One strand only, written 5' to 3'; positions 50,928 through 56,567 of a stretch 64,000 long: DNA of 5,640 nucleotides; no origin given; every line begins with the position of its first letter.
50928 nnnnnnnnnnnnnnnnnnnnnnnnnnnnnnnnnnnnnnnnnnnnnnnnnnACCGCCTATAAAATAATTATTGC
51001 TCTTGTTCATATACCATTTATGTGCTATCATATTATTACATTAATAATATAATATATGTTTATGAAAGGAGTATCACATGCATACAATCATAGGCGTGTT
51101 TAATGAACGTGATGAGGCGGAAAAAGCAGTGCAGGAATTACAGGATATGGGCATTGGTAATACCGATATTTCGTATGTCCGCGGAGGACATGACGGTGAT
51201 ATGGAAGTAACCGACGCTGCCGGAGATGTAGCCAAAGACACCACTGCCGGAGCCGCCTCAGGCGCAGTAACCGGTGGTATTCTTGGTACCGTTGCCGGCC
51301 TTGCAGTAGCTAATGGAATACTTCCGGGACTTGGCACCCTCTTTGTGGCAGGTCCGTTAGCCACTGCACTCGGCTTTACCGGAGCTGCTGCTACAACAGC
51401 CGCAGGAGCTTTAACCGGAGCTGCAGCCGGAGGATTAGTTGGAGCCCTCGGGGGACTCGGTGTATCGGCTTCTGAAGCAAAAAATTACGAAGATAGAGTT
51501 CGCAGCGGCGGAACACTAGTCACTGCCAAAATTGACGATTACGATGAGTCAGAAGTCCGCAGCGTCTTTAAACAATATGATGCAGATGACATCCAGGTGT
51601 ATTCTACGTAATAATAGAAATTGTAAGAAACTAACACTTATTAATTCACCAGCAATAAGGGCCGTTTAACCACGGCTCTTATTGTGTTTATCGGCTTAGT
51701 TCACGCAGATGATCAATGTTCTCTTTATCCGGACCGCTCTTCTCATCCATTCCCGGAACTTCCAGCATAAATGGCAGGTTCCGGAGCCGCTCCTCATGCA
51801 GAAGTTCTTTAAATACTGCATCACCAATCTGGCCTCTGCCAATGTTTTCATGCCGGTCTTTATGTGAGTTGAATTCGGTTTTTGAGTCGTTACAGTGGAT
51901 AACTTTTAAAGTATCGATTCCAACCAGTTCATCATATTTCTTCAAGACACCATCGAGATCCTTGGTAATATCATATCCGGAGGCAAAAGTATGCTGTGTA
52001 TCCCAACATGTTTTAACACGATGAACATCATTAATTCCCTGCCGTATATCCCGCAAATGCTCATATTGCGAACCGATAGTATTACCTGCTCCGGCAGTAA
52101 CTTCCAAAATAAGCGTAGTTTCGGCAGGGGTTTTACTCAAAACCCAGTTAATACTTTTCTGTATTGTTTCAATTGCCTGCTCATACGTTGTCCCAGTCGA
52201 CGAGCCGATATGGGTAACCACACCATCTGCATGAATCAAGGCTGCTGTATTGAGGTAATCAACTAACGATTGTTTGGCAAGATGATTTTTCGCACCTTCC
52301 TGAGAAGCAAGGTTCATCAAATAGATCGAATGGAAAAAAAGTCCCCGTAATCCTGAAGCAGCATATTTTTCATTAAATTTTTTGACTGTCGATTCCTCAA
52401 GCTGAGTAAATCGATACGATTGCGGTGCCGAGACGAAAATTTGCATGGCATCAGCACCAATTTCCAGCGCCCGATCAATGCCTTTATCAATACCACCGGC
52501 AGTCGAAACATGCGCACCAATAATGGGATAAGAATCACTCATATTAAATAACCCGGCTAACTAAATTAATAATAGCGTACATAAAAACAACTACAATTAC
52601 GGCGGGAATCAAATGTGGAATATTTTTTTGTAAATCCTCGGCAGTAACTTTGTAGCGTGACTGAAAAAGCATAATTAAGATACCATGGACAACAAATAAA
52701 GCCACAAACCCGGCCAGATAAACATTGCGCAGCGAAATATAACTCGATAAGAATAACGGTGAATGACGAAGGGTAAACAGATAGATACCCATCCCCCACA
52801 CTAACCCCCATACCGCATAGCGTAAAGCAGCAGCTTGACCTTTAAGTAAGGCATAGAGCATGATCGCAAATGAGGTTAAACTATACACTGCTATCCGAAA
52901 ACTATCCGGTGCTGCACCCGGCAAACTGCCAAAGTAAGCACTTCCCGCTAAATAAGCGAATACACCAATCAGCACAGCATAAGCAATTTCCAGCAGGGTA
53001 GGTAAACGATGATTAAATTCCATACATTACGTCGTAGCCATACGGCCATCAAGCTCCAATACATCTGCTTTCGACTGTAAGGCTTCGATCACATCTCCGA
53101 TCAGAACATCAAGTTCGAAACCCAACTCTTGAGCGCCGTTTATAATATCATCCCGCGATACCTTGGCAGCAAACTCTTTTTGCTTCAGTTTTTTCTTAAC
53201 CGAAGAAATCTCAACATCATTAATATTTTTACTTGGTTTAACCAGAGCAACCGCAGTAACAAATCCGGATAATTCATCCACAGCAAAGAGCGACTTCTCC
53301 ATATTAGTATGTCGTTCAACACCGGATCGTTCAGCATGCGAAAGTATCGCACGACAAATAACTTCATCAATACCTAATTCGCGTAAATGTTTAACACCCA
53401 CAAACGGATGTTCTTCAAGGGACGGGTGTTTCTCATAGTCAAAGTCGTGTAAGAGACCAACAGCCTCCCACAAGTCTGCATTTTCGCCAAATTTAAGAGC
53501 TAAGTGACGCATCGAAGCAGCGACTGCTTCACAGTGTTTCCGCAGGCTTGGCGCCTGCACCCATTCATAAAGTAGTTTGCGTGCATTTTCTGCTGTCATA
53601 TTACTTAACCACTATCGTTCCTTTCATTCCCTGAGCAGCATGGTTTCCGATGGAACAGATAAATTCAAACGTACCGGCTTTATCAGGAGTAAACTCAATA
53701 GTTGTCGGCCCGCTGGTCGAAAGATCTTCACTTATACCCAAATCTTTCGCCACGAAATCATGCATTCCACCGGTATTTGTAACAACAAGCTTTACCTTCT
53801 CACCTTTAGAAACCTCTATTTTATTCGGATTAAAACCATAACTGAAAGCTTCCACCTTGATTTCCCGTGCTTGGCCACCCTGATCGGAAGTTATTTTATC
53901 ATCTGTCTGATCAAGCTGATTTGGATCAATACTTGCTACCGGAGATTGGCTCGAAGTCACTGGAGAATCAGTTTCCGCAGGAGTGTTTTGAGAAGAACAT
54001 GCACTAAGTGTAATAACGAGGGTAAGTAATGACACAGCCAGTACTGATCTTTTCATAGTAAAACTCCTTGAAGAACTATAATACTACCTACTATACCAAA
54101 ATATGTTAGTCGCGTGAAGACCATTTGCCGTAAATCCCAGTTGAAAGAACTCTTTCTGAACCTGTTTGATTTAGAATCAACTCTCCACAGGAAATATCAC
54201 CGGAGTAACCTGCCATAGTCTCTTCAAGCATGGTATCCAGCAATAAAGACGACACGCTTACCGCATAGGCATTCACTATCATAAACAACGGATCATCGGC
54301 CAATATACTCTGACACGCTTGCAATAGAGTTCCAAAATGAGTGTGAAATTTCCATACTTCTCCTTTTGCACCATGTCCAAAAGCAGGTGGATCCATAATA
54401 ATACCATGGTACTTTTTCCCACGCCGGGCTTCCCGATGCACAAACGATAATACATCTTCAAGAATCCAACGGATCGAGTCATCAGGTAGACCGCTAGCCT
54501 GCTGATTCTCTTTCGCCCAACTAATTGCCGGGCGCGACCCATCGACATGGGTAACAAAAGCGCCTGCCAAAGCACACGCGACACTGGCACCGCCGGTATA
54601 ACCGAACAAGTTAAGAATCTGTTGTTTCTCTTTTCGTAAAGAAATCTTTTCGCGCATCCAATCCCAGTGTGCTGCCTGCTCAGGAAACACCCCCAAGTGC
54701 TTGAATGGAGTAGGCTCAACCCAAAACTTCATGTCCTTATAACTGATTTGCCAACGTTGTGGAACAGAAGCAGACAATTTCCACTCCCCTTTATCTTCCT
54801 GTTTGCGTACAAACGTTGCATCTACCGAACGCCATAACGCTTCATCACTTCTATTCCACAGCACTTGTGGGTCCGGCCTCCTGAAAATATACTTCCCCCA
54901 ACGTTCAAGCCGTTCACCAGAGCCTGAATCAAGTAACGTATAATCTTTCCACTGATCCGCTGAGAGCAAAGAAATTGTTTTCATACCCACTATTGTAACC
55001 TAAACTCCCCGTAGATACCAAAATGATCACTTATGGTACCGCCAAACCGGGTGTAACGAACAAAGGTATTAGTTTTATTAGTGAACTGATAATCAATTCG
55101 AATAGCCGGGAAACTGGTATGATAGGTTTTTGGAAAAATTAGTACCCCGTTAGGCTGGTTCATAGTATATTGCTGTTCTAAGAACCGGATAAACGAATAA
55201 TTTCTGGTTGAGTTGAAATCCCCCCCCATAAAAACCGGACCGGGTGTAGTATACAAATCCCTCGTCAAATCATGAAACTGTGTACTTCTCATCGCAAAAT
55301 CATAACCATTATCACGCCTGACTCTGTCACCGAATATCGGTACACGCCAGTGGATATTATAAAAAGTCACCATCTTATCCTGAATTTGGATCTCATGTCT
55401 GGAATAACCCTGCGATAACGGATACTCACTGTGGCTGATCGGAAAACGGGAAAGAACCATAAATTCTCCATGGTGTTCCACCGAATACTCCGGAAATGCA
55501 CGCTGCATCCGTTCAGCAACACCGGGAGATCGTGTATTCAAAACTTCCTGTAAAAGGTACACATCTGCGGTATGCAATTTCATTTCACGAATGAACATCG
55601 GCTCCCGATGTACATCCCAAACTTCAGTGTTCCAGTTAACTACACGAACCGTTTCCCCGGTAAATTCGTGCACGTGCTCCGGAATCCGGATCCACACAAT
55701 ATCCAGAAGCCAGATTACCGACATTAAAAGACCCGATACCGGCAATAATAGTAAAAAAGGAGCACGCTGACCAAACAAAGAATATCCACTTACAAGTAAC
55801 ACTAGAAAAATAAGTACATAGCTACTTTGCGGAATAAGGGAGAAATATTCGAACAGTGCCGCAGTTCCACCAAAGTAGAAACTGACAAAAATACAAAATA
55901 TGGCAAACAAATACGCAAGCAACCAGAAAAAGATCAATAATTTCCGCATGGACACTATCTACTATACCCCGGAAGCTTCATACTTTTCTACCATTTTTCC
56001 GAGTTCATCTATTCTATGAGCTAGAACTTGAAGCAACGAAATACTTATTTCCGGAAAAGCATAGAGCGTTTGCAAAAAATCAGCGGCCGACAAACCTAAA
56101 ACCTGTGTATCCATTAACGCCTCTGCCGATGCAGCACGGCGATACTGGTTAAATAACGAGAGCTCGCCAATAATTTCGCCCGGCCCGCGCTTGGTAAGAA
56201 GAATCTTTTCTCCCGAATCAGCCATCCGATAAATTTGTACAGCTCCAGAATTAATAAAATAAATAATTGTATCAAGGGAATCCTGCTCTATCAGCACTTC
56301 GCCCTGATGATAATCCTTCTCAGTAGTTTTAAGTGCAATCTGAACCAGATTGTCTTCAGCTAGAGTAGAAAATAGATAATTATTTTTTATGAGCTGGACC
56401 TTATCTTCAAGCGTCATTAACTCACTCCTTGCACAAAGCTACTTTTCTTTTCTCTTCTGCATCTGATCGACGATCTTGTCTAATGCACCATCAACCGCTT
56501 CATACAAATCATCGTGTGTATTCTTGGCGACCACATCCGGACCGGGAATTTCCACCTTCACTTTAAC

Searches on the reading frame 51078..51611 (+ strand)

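Call 31: search_protein_families(library=pfam, proteins=[window:51078-51611:+], max_evalue=0.001)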
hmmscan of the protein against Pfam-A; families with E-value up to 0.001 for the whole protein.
window:51078-51611:+ (177 aa): 2 families
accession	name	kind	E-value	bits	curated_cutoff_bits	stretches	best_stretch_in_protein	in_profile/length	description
PF11181.13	YflT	-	4.5e-09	37.1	26.2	1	4-75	2-68/99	Heat induced stress protein YflT domain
PF06897.17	DUF1269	-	0.00077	20.2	26.9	1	109-169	20-80/100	Protein of unknown function (DUF1269)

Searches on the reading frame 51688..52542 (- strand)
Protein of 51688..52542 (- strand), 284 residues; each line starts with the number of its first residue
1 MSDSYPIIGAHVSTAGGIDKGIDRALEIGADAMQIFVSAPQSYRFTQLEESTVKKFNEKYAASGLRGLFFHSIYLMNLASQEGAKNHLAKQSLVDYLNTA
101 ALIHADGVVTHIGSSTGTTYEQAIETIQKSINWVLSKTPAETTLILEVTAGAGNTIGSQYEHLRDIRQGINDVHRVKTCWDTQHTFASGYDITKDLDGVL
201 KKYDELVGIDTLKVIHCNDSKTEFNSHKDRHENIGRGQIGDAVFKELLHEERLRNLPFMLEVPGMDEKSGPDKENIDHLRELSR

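Call 31: search_protein_families(library=pfam, proteins=[window:51688-52542:-], max_evalue=0.001)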
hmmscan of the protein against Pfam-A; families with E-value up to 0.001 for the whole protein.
window:51688-52542:- (284 aa): 1 family
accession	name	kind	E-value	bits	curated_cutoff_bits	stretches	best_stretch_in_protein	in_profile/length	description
PF01261.30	AP_endonuc_2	-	1.6e-39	136.5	31.1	1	22-281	1-248/249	Xylose isomerase-like TIM barrel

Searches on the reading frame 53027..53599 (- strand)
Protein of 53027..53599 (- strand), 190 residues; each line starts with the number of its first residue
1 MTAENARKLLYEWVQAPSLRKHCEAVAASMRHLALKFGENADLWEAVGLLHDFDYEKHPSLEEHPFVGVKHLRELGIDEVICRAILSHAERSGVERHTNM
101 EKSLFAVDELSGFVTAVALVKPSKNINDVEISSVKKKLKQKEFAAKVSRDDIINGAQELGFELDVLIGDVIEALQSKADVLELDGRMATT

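Call 31: search_protein_families(library=pfam, proteins=[window:53027-53599:-], max_evalue=0.001)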
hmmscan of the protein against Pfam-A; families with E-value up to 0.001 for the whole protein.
window:53027-53599:- (190 aa): 1 family
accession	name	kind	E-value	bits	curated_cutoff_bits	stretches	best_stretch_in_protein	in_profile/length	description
PF01966.28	HD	-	3.1e-10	40.8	22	1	21-95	3-92/116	HD domain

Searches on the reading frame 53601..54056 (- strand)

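Call 31: search_protein_families(library=pfam, proteins=[window:53601-54056:-], max_evalue=0.001)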
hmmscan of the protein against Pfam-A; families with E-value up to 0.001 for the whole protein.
window:53601-54056:- (151 aa): 3 families
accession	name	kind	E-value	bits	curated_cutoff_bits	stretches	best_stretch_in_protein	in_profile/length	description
PF13473.12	Cupredoxin_1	-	3.5e-16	59.6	27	1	61-150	18-104/104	Cupredoxin-like domain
PF00127.26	Copper-bind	-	8.5e-09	36.2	21.2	1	67-151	6-99/99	Copper binding proteins, plastocyanin/azurin family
PF07731.20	Cu-oxidase_2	-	8.7e-06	26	20.4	0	114-151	97-134/137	Multicopper oxidase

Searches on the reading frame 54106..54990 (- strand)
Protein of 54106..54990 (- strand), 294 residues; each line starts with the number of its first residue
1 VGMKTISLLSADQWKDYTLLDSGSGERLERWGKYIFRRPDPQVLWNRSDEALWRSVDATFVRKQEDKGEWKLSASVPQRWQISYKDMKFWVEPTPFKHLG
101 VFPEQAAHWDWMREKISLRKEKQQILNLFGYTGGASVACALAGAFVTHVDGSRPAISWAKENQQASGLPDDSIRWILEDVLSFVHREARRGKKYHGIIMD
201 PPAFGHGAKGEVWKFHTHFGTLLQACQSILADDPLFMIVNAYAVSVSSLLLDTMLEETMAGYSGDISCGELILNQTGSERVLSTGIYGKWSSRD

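Call 31: search_protein_families(library=pfam, proteins=[window:54106-54990:-], max_evalue=0.001)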
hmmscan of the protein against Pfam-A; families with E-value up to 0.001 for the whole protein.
window:54106-54990:- (294 aa): 1 family
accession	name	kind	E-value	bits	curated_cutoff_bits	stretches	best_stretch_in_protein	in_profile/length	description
PF10672.15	Methyltrans_SAM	-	1.6e-12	47.7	27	1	67-257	73-255/286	S-adenosylmethionine-dependent methyltransferase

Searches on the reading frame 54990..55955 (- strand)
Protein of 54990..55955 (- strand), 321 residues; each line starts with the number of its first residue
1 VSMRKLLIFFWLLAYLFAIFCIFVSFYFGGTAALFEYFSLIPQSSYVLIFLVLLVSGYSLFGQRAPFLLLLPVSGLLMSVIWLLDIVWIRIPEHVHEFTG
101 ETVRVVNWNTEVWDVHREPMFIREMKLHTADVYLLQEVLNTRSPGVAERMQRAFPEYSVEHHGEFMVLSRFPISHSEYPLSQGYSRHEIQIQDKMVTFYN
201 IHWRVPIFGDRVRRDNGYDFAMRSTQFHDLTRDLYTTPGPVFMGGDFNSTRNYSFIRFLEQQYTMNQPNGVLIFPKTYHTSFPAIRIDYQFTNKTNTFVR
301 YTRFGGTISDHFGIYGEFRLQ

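Call 31: search_protein_families(library=pfam, proteins=[window:54990-55955:-], max_evalue=0.001)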
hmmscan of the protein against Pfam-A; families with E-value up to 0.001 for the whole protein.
window:54990-55955:- (321 aa): 1 family
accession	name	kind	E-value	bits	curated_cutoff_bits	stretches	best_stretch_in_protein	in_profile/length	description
PF03372.29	Exo_endo_phos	-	4.6e-13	49.9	24.5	1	124-311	25-225/225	Endonuclease/Exonuclease/phosphatase family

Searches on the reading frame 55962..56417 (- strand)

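Call 31: search_protein_families(library=pfam, proteins=[window:55962-56417:-], max_evalue=0.001)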
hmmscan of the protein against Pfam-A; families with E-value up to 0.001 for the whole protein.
window:55962-56417:- (151 aa): 1 family
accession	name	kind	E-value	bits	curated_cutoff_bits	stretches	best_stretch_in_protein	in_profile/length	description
PF00027.35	cNMP_binding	-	5.5e-20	71.6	27.5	1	34-117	2-85/89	Cyclic nucleotide-binding domain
